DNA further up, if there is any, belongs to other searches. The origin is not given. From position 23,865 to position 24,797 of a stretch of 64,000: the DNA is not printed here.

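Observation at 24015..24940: Receiver domain plus complete GGDEF diguanylate-cyclase domain in an archaeon, split at a TAA-AT-ATG junction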

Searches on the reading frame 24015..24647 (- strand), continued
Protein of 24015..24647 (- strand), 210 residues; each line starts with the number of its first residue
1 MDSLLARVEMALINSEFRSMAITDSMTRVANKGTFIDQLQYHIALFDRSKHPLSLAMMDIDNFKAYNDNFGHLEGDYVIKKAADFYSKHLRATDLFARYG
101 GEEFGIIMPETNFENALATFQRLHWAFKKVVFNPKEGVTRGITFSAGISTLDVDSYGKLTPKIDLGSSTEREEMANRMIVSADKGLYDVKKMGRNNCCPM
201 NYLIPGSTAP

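Call 35: search_solved_structures(query=P0002, max_evalue=1e-10)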
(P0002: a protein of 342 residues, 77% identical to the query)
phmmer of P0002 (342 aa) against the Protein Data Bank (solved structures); distinct sequences matched with E-value up to 1e-10: 45.
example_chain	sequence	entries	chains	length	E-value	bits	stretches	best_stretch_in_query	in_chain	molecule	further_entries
3ign_A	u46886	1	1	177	1e-26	97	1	152-286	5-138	Diguanylate cyclase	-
6zxm_A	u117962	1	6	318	1e-24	90.4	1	24-295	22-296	Putative GGDEF/response regulator receiver domain protein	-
5euh_A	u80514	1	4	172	3e-24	88.8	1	155-329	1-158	Putative GGDEF domain membrane protein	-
3i5c_A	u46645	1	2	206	1.3e-23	86.8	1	150-329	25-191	Fusion of General control protein GCN4 and WSPR response regulator protein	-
3bre_A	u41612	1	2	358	1.5e-23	86.6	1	152-329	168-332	Probable two-component response regulator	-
9t28_A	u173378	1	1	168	2.4e-23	85.9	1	157-329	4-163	diguanylate cyclase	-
3i5b_A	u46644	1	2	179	5e-23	84.8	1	157-329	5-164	WspR response regulator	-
6zxc_A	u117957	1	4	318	8.3e-23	84.1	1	24-295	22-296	Putative GGDEF/response regulator receiver domain protein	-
3i5a_A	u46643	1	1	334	8.6e-23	84.1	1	152-284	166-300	Response regulator/GGDEF domain protein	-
6zxb_A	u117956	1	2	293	2.1e-22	82.8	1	30-295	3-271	Putative GGDEF/response regulator receiver domain protein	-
2wb4_A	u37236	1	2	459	4.3e-22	81.8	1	153-285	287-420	DIGUANYLATE CYCLASE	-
1w25_A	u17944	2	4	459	4.3e-22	81.7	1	153-285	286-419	STALKED-CELL DIFFERENTIATION CONTROLLING PROTEIN | RESPONSE REGULATOR PLED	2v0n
9g85_A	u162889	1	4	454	4.7e-22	81.6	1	153-285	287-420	Response regulator PleD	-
9g86_A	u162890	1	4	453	4.8e-22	81.6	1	153-285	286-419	Response regulator PleD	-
6hbz_A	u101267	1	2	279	8.1e-21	77.6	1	144-286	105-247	GGDEF domain protein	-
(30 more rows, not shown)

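Call 36: find_related_loci(query=A3, collection=genome_contigs, flank=6000)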
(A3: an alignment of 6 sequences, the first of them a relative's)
Query A3 (342 aa) in genome_contigs; peptide patterns used: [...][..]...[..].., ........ (x = any residue, [..] = any of these).
600 stretches matched a pattern (row limit reached: there are more); 596 encode a relative of the query (tblastn E <= 1e-3); the best 80 are kept; 80 distinct loci.
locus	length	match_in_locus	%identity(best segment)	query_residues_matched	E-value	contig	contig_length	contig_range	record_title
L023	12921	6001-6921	33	29-339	3e-41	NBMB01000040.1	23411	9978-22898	MAG: Candidatus Cloacimonetes bacterium 4572_55 ex4572_55_scaffold_464, whole genome shotgun sequence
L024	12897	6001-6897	32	28-329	2e-37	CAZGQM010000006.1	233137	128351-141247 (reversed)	MAG TPA_asm: uncultured Geoanaerobacter sp. isolate SRP302447_co2_673 genome assembly, contig: NODE_173_length_233137_co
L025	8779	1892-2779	31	30-332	2e-37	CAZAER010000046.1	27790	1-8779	MAG TPA_asm: uncultured Bdellovibrionales bacterium isolate SRP287051_co1_183 genome assembly, contig: NODE_2597_length_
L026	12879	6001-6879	32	30-332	7e-37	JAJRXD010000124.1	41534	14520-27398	MAG: Deltaproteobacteria bacterium isolate Dive96_bin3.122 k141_3312052, whole genome shotgun sequence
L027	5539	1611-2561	31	30-329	2e-36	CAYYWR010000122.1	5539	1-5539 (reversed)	MAG TPA_asm: uncultured Syntrophomonadaceae bacterium isolate binchicken_co32_98 genome assembly, contig: NODE_26866_len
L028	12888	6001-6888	30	30-329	9e-36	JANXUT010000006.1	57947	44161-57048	MAG: Proteobacteria bacterium isolate 340R_metabat_153 340R_k141_1454581, whole genome shotgun sequence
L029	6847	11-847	32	43-329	1e-35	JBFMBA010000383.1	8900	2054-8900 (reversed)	MAG: Thermodesulfobacteriota bacterium isolate MAG152 MAG152_383, whole genome shotgun sequence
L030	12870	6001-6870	34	28-335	2e-35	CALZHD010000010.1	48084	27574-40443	MAG: uncultured Gammaproteobacteria bacterium isolate FO_M_Gamma_033.1 genome assembly, contig: scaffold_586, whole geno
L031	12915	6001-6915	31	29-329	4e-35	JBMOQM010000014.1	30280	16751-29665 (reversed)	MAG: Pseudomonadota bacterium isolate Betzabe_MAG154 MAG154_14, whole genome shotgun sequence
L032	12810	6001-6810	31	55-331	4e-35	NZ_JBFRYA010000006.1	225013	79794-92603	Zhongshania guokunii strain ZS6-22T NMDC70154489_6, whole genome shotgun sequence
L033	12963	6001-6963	29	13-328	2e-34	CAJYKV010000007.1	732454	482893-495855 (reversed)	MAG: uncultured Acidovorax sp. isolate S1C1_SP3 genome assembly, contig: S1Ck127_26134, whole genome shotgun sequence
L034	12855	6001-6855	30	30-329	3e-34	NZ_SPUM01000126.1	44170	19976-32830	Massilia horti strain ONC3 EFN1C9VNJF, whole genome shotgun sequence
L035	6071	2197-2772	36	130-336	2e-34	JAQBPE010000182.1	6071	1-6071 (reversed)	MAG: Cyanobacteria bacterium RYN_339 scaffold_6558761, whole genome shotgun sequence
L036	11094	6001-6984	29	29-332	6e-34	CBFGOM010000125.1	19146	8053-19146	MAG TPA_asm: uncultured Oscillatoriaceae bacterium isolate SRR29873479_metabat2_16 genome assembly, contig: ERZ27315265.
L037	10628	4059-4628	34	127-329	2e-33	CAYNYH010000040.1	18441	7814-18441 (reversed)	MAG TPA_asm: uncultured Gallionella sp. isolate binchicken_co134_1040 genome assembly, contig: NODE_6414_length_18441_co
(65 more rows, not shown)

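Call 40: search_protein_families(library=pfam, proteins=[L013:8761-9330:-], max_evalue=0.01)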
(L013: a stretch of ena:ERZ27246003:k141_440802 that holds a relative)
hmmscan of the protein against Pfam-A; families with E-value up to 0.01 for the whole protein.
L013:8761-9330:- (189 aa): 1 family
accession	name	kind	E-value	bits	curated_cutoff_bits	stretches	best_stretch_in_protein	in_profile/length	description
PF05157.20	MshEN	-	2.6e-19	69.4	23.1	1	96-184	1-87/90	MshEN domain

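Call 45: find_related_loci(query=P0002, collection=metagenome_contigs, flank=4000)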
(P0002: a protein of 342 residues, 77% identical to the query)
Query P0002 (342 aa) in metagenome_contigs; peptide patterns used: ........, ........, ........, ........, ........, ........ (x = any residue, [..] = any of these).
600 stretches matched a pattern (row limit reached: there are more); 557 encode a relative of the query (tblastn E <= 1e-3); the best 80 are kept; 80 distinct loci.
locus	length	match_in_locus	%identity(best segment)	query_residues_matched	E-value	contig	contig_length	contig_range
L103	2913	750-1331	53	145-338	3e-65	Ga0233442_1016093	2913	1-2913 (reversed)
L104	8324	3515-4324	35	49-329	8e-41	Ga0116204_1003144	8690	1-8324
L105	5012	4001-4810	35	49-329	7e-41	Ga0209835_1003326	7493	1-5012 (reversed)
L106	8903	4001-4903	32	30-329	3e-40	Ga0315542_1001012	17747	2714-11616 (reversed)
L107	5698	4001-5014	32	14-329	2e-38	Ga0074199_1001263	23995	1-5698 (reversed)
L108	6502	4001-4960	33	28-329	6e-38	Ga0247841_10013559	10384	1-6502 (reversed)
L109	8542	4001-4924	32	23-329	3e-38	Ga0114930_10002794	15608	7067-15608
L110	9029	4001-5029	30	25-332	1e-37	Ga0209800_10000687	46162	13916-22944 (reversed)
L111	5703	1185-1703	40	142-332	2e-37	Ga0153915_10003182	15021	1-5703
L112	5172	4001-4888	32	30-329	2e-36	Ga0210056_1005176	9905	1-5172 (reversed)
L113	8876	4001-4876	30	30-329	7e-35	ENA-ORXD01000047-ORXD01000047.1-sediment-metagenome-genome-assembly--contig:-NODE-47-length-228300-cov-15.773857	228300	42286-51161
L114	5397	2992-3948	31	29-329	9e-35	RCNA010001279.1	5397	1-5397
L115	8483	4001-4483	40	152-329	1e-34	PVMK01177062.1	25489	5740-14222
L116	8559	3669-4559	29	30-332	1e-34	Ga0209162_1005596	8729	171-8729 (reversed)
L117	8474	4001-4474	43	154-329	2e-34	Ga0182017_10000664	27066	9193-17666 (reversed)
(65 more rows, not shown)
